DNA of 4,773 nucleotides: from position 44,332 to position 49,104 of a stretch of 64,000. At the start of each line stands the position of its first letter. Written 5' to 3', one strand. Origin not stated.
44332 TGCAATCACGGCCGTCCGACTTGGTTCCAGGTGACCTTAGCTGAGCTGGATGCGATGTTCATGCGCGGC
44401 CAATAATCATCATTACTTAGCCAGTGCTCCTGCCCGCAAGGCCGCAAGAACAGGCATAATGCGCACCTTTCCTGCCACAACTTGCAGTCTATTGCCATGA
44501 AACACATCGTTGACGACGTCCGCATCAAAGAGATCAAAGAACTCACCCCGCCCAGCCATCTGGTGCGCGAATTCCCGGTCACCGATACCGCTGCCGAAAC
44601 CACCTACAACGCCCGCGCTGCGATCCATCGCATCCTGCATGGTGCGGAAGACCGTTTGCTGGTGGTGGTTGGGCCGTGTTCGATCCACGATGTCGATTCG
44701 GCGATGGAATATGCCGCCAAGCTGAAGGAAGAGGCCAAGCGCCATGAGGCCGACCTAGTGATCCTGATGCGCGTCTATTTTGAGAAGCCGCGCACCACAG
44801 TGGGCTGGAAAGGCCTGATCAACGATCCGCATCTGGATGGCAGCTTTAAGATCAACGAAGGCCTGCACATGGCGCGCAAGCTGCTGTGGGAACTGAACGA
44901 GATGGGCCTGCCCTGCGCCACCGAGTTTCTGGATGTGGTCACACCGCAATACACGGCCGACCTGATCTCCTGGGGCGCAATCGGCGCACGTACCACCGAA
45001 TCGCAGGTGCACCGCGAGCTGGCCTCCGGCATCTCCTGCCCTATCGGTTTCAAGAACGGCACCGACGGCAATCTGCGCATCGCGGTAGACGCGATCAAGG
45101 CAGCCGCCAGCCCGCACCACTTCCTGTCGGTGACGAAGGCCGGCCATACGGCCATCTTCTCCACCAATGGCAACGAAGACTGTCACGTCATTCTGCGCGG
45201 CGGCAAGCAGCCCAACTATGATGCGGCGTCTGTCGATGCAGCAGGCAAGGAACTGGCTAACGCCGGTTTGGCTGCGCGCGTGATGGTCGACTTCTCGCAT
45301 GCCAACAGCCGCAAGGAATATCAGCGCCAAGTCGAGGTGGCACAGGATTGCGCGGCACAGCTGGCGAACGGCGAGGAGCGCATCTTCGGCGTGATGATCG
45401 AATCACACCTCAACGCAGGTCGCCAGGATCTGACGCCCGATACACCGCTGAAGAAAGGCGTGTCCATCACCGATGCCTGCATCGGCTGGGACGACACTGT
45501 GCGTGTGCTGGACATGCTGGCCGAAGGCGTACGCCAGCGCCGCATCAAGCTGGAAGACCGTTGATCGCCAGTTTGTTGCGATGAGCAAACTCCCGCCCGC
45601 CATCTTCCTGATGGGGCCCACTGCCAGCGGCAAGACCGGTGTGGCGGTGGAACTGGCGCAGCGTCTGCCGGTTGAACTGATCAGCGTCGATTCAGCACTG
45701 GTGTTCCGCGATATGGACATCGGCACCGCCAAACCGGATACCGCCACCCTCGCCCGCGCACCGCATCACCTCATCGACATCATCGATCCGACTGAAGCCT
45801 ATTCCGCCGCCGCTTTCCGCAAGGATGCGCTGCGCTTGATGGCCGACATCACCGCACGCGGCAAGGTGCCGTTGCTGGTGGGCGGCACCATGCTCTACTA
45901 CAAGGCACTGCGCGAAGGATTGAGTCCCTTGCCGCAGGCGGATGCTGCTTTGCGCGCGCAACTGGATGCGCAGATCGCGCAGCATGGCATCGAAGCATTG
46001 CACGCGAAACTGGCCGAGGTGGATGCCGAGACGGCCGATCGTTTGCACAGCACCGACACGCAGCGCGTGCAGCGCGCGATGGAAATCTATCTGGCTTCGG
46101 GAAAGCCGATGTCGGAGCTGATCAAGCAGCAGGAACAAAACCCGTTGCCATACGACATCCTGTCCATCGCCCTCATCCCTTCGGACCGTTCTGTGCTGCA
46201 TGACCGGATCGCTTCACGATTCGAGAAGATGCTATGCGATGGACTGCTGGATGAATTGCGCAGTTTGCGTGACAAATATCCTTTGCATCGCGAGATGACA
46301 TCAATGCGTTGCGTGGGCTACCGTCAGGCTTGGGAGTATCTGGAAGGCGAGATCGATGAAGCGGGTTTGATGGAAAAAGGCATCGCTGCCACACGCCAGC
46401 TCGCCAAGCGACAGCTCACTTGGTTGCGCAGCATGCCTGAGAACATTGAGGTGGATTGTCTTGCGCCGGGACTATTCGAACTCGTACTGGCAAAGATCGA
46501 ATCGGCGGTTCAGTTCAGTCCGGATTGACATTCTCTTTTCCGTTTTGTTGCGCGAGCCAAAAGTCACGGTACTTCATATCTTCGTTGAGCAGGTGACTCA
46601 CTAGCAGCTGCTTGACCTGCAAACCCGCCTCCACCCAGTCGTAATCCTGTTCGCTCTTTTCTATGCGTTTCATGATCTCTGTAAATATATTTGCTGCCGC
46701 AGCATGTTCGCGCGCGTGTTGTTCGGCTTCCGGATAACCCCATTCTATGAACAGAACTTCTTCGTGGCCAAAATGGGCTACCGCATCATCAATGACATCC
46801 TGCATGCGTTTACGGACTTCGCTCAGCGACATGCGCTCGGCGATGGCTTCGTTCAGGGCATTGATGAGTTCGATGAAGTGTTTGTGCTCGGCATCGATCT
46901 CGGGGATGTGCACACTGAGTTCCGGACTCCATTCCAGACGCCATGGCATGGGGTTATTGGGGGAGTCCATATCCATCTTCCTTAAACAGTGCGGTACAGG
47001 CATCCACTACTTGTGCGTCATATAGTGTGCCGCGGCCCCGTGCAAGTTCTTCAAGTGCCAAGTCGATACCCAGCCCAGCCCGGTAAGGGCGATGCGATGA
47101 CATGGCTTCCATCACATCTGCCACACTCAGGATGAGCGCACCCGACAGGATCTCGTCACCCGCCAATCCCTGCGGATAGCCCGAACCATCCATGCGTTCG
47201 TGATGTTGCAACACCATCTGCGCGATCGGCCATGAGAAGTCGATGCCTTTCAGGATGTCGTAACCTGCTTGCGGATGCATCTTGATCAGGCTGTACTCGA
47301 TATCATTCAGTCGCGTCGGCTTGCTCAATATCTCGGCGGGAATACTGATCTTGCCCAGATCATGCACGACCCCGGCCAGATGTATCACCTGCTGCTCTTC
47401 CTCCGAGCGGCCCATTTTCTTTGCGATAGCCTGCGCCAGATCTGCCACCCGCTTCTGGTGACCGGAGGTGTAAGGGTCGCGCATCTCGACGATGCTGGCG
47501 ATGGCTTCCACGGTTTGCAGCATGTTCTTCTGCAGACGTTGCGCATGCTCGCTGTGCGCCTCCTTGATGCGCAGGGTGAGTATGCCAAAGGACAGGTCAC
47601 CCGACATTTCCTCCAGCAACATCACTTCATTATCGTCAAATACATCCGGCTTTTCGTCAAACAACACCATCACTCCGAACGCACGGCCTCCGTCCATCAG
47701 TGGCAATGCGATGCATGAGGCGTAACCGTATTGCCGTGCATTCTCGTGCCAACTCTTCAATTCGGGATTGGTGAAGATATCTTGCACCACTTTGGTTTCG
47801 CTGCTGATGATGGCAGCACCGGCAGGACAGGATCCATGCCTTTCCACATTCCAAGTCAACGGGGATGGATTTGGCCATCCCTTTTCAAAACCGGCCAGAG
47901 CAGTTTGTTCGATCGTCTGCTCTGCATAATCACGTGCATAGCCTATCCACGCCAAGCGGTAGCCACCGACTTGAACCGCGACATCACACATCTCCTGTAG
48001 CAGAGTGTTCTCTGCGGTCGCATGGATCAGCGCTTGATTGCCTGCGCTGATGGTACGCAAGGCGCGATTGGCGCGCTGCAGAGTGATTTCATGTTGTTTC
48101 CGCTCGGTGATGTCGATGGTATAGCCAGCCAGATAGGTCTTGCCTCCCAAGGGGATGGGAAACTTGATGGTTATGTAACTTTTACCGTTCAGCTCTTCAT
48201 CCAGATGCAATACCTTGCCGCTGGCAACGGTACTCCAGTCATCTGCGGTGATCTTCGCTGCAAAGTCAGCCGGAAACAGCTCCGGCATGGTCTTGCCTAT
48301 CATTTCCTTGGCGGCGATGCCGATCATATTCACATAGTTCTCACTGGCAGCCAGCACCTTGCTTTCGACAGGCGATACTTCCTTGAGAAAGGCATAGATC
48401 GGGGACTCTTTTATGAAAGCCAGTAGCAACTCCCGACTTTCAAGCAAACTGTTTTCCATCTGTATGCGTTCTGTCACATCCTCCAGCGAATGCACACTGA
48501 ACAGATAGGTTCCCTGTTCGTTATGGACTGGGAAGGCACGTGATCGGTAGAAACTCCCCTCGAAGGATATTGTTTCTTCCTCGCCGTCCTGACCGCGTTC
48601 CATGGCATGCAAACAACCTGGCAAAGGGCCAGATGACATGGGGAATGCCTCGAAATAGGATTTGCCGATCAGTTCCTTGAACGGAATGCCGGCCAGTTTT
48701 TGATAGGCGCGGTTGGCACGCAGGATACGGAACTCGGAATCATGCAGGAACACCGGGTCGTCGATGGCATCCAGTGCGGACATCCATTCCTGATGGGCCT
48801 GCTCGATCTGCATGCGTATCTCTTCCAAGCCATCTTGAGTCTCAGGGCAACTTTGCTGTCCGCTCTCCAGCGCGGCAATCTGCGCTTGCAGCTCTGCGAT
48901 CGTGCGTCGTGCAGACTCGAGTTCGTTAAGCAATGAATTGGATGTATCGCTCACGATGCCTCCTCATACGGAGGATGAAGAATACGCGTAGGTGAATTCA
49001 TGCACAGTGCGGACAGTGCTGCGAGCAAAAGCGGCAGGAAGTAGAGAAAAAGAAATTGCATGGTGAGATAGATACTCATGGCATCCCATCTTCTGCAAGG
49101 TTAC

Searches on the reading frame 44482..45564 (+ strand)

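Call 7: search_protein_families(library=pfam, proteins=[window:44482-45564:+], max_evalue=0.001)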
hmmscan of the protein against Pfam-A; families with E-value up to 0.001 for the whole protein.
window:44482-45564:+ (360 aa): 1 family
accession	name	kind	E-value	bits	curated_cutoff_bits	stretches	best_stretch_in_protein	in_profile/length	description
PF00793.26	DAHP_synth_1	-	9.8e-98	326.8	25.5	1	46-342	8-268/270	DAHP synthetase I family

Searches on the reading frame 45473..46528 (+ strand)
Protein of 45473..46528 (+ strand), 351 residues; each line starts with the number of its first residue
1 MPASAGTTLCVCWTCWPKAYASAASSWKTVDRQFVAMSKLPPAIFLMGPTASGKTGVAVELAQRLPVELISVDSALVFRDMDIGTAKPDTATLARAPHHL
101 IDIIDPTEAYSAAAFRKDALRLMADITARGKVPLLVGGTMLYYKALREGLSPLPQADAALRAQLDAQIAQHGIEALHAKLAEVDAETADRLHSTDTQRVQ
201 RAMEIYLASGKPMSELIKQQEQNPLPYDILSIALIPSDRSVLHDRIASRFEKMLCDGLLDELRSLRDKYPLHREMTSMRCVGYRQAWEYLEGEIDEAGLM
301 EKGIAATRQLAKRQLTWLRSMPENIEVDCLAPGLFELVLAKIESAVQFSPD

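Call 7: search_protein_families(library=pfam, proteins=[window:45473-46528:+], max_evalue=0.001)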
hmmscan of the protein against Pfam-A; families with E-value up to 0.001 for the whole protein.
window:45473-46528:+ (351 aa): 3 families
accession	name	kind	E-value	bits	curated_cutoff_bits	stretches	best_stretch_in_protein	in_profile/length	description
PF01715.23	IPPT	-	6.1e-89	298.3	23.6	1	77-320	2-242/243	IPP transferase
PF01745.22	IPT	-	7.8e-06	25.9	20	0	46-94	6-54/233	Isopentenyl transferase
PF13671.12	AAA_33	-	1.9e-05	25.4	27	1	44-159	2-98/143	AAA domain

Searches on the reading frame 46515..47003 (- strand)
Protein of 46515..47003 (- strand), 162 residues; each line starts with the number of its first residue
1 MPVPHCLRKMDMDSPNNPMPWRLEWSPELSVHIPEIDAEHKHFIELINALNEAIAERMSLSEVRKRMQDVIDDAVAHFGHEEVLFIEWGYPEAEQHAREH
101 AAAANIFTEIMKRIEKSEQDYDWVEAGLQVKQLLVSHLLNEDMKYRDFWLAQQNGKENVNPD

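Call 7: search_protein_families(library=pfam, proteins=[window:46515-47003:-], max_evalue=0.001)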
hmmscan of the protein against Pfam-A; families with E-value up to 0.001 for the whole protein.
window:46515-47003:- (162 aa): 1 family
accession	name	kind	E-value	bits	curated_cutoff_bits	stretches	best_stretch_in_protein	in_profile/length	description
PF01814.28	Hemerythrin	-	1e-10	42.6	25.3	1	33-145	3-123/127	Hemerythrin HHE cation binding domain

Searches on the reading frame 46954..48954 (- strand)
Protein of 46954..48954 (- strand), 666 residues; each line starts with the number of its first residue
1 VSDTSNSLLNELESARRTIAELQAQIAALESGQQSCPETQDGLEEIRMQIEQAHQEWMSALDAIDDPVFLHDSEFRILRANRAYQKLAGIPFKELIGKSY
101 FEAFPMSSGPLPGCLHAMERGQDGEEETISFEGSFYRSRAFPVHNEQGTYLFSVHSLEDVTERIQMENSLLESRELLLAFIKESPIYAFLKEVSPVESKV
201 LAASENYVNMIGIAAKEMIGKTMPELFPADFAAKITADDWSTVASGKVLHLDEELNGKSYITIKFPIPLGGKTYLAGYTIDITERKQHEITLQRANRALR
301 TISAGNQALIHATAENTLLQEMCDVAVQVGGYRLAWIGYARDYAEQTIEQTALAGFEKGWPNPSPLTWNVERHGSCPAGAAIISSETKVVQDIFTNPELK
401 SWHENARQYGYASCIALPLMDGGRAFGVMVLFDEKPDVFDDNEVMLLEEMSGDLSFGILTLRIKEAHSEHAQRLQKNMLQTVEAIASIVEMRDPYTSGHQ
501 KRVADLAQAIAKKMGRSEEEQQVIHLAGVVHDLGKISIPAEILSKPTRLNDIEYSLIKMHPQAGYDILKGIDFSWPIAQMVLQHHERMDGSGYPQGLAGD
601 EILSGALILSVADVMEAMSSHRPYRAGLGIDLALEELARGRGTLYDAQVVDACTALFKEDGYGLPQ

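Call 7: search_protein_families(library=pfam, proteins=[window:46954-48954:-], max_evalue=0.001)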
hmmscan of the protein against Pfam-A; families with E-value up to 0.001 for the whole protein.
window:46954-48954:- (666 aa): 9 families
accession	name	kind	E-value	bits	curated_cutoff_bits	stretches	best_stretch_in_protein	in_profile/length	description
PF13487.12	HD_5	-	2.9e-38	131.7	27.2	1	485-649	3-170/170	HD domain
PF08448.16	PAS_4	-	1.6e-20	73.8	23.1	2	61-163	1-108/110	PAS fold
PF01966.28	HD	-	4.9e-18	65.9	22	1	498-618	3-116/116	HD domain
PF13185.12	GAF_2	-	1.1e-17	64.9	28.6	1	314-458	3-135/136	GAF domain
PF01590.32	GAF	-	5.2e-12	46.9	22.4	1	317-454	4-129/133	GAF domain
PF00989.32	PAS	-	5.2e-11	43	22.6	1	59-133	5-81/113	PAS fold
PF13426.13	PAS_9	-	1.1e-10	42.1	27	1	66-162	2-103/103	PAS domain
PF13188.13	PAS_8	-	2.4e-05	24.5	21.8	1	59-98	5-44/65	PAS domain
PF05153.21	MIOX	-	0.00013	22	25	1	467-536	26-92/249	Myo-inositol oxygenase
